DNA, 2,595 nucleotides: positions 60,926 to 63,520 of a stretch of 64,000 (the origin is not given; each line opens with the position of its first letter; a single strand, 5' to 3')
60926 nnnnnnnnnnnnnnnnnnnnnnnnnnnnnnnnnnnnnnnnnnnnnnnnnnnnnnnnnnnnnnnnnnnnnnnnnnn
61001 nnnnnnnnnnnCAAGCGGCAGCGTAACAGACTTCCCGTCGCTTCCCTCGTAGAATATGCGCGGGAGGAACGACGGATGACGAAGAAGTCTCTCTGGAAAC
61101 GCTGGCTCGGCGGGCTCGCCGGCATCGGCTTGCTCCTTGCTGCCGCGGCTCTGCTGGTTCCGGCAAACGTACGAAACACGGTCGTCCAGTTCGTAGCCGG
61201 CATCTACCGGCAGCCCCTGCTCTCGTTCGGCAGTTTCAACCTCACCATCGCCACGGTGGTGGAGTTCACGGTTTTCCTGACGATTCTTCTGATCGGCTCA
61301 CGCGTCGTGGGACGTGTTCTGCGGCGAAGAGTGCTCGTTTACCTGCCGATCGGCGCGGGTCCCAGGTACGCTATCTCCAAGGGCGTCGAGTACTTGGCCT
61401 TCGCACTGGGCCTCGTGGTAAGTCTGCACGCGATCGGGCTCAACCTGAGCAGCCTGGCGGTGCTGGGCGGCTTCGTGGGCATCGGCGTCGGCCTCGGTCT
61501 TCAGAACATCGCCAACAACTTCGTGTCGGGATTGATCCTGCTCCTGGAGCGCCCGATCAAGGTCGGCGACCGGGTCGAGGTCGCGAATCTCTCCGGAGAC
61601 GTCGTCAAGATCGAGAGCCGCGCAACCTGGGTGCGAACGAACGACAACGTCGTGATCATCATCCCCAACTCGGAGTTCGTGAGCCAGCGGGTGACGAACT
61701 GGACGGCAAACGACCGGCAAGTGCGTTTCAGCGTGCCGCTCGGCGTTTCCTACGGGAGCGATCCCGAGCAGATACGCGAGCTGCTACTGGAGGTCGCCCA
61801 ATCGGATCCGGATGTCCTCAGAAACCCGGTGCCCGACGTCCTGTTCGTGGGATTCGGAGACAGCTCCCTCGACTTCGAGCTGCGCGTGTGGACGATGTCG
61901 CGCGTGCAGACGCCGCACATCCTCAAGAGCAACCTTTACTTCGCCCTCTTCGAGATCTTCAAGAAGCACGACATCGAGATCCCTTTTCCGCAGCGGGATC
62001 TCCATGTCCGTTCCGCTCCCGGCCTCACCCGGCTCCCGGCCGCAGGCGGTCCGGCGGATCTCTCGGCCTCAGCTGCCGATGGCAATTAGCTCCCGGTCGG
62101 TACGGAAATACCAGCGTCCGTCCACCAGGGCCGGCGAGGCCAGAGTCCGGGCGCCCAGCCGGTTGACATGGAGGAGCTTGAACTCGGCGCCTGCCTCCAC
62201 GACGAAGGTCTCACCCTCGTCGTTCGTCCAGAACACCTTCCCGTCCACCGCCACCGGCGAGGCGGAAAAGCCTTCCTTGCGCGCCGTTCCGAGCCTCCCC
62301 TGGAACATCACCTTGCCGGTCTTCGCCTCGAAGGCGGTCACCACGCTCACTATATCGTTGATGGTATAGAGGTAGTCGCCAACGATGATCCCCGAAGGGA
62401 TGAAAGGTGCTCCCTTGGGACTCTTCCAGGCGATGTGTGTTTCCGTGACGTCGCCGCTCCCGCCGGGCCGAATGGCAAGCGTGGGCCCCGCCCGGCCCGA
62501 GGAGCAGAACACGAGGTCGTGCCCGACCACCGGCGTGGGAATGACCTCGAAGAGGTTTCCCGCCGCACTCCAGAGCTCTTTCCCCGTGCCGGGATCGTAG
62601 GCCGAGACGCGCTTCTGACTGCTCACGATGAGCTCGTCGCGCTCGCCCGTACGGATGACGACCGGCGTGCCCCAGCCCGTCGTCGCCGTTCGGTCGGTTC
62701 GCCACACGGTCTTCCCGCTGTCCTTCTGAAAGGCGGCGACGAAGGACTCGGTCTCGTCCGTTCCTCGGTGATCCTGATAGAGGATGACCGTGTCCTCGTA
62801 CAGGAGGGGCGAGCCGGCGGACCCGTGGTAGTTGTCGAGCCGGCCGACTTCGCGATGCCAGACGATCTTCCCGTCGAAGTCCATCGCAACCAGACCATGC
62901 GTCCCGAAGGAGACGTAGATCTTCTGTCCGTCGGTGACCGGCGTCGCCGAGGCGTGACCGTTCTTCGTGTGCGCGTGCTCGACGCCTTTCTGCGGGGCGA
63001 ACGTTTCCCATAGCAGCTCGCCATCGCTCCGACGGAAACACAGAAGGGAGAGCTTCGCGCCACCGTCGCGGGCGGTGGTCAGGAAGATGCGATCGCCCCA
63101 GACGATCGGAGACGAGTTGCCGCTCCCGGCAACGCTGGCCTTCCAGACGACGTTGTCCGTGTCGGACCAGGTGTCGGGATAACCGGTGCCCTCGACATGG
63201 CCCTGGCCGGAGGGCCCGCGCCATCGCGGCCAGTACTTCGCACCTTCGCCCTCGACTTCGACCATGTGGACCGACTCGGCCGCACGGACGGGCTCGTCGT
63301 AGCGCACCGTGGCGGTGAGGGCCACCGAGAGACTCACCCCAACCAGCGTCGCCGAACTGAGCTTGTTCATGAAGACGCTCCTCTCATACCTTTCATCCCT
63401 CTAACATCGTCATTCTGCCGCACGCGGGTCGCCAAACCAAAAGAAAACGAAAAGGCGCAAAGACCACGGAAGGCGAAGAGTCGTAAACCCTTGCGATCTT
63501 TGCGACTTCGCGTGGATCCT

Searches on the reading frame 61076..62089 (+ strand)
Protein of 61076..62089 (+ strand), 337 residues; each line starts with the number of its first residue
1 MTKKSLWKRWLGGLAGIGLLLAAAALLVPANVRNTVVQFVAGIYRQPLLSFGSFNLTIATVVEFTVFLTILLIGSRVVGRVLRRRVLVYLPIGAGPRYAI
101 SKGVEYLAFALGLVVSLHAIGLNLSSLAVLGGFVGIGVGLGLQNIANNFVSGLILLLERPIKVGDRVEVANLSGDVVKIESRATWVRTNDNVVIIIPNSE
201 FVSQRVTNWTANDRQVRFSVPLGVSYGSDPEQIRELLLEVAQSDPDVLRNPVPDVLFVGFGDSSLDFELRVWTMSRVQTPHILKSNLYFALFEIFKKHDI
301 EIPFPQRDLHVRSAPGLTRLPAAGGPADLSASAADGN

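Call 49: search_protein_families(library=pfam, proteins=[window:61076-62089:+], max_evalue=0.00001)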
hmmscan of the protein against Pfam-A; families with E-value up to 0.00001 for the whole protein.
window:61076-62089:+ (337 aa): 2 families
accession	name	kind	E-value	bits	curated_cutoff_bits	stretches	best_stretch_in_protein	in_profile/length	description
PF00924.24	MS_channel_2nd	-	5.8e-22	78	20.2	1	144-210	1-67/68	Mechanosensitive ion channel, beta-domain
PF21082.3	MS_channel_3rd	-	7.8e-18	65.1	21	1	220-302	3-88/88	Mechanosensitive ion channel MscS, C-terminal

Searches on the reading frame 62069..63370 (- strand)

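Call 49: search_protein_families(library=pfam, proteins=[window:62069-63370:-], max_evalue=0.00001)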
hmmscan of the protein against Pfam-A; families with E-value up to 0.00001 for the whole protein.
window:62069-63370:- (433 aa): 3 families
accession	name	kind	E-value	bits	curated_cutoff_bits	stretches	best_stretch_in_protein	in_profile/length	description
PF13360.13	PQQ_2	-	3.6e-22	79.6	27.6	2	71-198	12-124/233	Outer membrane protein assembly factor BamB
PF13570.13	Beta-prop_ACSF4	-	9.1e-08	32.3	133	0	140-379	93-315/329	Beta-alanine-activating enzyme, beta-propeller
PF01011.28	PQQ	-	1.3e-06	27.9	26.7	0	135-227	121-208/595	Glucose/ethanol/alcohol dehydrogenase, beta-propeller domain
